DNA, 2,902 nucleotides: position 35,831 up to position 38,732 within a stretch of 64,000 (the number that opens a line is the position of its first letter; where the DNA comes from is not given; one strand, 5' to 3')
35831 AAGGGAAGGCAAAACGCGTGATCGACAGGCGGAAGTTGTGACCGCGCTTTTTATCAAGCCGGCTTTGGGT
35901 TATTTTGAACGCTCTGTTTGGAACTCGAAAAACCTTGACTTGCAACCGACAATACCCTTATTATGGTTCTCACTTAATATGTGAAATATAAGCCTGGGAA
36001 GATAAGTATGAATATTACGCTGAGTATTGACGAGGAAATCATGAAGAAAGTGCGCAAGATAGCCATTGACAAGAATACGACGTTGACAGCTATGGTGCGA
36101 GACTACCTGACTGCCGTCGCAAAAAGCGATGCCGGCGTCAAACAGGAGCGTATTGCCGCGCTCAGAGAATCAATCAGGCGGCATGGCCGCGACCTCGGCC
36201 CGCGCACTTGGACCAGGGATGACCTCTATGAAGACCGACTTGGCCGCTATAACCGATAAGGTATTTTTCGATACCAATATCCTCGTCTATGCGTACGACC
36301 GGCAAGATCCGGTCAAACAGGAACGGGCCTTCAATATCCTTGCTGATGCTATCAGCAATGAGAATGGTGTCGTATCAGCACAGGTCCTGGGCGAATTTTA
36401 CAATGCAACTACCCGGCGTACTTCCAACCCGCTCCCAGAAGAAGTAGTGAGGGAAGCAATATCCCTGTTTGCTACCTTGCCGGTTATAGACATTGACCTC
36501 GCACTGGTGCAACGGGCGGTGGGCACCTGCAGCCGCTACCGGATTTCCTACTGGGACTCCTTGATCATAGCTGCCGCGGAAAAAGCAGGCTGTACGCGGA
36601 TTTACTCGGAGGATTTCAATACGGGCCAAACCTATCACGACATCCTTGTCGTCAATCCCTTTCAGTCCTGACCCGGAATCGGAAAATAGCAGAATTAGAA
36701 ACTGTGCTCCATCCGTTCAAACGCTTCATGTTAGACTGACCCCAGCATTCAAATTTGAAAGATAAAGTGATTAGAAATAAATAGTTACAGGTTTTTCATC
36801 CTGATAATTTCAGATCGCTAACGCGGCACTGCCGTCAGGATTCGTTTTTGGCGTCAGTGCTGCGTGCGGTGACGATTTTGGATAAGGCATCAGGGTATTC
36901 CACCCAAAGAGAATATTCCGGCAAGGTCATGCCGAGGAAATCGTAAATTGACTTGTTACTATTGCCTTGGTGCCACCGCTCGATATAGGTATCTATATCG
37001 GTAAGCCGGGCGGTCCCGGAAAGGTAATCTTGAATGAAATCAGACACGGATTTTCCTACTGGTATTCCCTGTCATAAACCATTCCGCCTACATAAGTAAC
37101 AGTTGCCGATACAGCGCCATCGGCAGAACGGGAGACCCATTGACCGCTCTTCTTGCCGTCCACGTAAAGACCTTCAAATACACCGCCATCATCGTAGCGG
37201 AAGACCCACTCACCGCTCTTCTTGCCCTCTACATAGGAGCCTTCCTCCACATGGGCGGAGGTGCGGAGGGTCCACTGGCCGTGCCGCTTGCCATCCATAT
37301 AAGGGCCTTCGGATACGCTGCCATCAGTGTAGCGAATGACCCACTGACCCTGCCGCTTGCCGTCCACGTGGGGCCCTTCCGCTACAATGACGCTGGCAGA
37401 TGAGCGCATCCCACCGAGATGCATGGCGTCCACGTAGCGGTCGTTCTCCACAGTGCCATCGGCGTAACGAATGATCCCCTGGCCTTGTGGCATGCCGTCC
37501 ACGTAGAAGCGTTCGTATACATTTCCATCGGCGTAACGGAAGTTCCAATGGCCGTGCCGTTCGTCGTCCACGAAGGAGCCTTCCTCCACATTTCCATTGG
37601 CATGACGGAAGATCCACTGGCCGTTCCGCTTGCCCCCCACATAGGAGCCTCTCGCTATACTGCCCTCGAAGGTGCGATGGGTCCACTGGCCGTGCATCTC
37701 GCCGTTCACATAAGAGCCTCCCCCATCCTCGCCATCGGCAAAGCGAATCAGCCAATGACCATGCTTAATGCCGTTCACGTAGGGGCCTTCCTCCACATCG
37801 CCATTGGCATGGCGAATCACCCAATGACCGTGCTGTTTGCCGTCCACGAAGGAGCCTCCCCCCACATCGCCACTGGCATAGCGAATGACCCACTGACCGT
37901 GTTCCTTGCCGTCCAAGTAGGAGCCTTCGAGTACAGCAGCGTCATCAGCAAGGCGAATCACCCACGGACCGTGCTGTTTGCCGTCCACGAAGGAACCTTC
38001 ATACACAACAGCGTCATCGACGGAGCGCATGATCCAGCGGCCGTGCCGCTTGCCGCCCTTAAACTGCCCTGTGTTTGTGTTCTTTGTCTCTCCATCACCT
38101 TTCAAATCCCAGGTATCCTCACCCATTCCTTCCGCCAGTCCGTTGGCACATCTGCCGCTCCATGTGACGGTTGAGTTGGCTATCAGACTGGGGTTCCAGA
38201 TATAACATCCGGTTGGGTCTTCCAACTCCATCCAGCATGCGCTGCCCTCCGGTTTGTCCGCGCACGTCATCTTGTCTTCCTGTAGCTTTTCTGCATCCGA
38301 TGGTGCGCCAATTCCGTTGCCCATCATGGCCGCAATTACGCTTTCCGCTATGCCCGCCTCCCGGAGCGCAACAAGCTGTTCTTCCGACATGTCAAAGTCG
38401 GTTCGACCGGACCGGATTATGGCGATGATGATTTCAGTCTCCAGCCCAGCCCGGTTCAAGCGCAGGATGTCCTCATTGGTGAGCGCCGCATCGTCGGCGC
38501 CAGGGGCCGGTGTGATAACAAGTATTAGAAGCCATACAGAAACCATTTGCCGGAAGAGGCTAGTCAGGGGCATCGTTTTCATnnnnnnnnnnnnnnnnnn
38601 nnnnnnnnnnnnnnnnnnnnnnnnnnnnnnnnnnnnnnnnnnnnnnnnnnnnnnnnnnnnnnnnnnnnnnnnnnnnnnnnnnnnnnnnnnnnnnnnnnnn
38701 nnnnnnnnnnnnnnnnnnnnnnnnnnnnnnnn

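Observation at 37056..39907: Low-GC three-gene operon: unknown protein, RlmJ-like adenine methyltransferase, secreted MORN-repeat protein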

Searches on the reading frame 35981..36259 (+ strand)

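Call 3: search_protein_families(library=pfam, proteins=[window:35981-36259:+], max_evalue=0.1)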
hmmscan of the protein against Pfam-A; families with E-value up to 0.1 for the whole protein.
window:35981-36259:+ (92 aa): 3 families
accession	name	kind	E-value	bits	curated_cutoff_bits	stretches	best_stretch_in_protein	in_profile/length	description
PF19891.5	DUF6364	-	6.9e-08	33.3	27.3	1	12-65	5-49/70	Family of unknown function (DUF6364)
PF01402.27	RHH_1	-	0.00091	19.5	20.5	1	12-44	2-34/39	Ribbon-helix-helix protein, copG family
PF23268.1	RIN1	-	0.034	14.9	27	1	20-58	2-42/95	RIN1-like domain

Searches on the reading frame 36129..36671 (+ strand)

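Call 3: search_protein_families(library=pfam, proteins=[window:36129-36671:+], max_evalue=0.1)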
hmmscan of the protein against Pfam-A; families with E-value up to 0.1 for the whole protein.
window:36129-36671:+ (180 aa): 3 families
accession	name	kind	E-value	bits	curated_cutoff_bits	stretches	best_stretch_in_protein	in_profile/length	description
PF01850.27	PIN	-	2.6e-13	51.1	23.6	1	45-162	1-111/120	PIN domain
PF13470.12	PIN_3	-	0.0041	18.4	27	1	44-126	1-83/115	PIN domain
PF18476.7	PIN_8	-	0.028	14.8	26.1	1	45-96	2-50/227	PIN like domain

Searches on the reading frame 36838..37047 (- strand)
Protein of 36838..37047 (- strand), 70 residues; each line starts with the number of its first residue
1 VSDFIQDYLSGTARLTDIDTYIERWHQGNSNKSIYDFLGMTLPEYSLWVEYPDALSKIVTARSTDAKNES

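Call 3: search_protein_families(library=pfam, proteins=[window:36838-37047:-], max_evalue=0.1)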
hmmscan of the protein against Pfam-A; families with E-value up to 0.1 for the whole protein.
window:36838-37047:- (70 aa): 0 families

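Call 4: search_protein_families(library=ncbifam, proteins=[window:36838-37047:-], max_evalue=0.1)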
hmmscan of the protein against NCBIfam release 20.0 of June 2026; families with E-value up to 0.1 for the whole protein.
window:36838-37047:- (70 aa): 0 families

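Call 5: search_protein_families(library=padloc, proteins=[window:36838-37047:-], max_evalue=0.1)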
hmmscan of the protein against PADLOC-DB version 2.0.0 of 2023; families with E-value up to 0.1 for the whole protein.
window:36838-37047:- (70 aa): 0 families

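Call 8: search_protein_families(library=phrogs, proteins=[window:36838-37047:-], max_evalue=0.1)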
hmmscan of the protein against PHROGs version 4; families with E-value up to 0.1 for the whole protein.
window:36838-37047:- (70 aa): 4 families
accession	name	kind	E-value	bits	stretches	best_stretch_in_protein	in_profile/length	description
phrog_12828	-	unknown function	2e-07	32.5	1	18-51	6-39/106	-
phrog_10992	-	unknown function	0.00011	23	1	18-56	112-151/165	-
phrog_14299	-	unknown function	0.00016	22.5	1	12-52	26-67/110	-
phrog_12685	-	unknown function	0.0004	21.7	1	17-56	42-83/98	-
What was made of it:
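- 36835..37047 (-): g4: 70-aa small protein 8 nt after g3. It is a resident gene of the locus. PHROG phrog_12828 at 2e-7, function unknown (call 8).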

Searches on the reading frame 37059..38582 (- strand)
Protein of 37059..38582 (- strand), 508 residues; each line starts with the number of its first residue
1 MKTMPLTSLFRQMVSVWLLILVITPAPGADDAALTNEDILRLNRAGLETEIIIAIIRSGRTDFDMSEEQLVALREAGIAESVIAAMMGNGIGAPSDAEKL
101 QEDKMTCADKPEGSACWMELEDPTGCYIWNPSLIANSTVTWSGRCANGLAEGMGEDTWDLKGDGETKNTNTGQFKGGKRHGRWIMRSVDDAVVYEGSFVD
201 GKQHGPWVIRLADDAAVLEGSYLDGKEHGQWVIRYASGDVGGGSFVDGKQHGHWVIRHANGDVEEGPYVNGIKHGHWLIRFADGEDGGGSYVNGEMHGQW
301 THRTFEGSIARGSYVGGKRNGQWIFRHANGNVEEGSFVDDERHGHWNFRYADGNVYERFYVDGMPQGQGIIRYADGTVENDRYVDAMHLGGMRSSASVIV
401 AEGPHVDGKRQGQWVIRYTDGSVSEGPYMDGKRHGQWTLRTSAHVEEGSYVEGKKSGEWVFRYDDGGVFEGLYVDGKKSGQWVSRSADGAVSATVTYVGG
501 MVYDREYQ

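Call 3: search_protein_families(library=pfam, proteins=[window:37059-38582:-], max_evalue=0.1)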
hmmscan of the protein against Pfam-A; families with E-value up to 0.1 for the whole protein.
window:37059-38582:- (508 aa): 3 families
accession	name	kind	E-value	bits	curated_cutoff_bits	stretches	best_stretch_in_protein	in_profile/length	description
PF02493.26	MORN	-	5.4e-10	39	22.5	1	360-378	5-23/23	MORN repeat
PF07661.19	MORN_2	-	0.0053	17.3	29.6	0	319-334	1-17/22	MORN repeat variant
PF07202.18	Tcp10_C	-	0.038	14.1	36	0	365-379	1-15/35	T-complex protein 10 C-terminus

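Call 4: search_protein_families(library=ncbifam, proteins=[window:37059-38582:-], max_evalue=0.1)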
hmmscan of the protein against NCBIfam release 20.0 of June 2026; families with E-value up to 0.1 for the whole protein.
window:37059-38582:- (508 aa): 2 families
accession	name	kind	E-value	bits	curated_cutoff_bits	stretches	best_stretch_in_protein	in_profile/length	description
NF033566.1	adhes_LIC20035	equivalog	3.4e-19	69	250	3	395-491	101-205/434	LIC20035 family adhesin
NF047930.1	ABC_ATP_B6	equivalog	0.095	11.3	670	0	53-106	206-259/510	putative B6 ABC transporter ATP-binding protein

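Call 5: search_protein_families(library=padloc, proteins=[window:37059-38582:-], max_evalue=0.1)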
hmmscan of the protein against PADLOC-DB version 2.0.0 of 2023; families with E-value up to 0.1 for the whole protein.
window:37059-38582:- (508 aa): 0 families

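Call 8: search_protein_families(library=phrogs, proteins=[window:37059-38582:-], max_evalue=0.1)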
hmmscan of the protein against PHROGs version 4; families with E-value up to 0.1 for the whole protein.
window:37059-38582:- (508 aa): 4 families
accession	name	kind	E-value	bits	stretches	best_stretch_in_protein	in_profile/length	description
phrog_7324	-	unknown function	5.2e-19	69.7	4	262-379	89-208/333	-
phrog_3039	-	unknown function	0.021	16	0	406-424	47-65/124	-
phrog_36885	-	unknown function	0.048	15.2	0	216-237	33-54/93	-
phrog_27639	-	unknown function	0.064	14.8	0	106-135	4-32/62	-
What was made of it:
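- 37056..38582 (-): g3: MORN-repeat protein with an N-terminal signal-like hydrophobic segment. About 14 repeats of 23 aa. The start is either 38582 or, more likely, 38573. Pfam MORN at 5.4e-10, LIC20035-adhesin model at 3e-19 (below its cutoff) and phrog_7324 at 5e-19 (calls 3, 4, 8).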
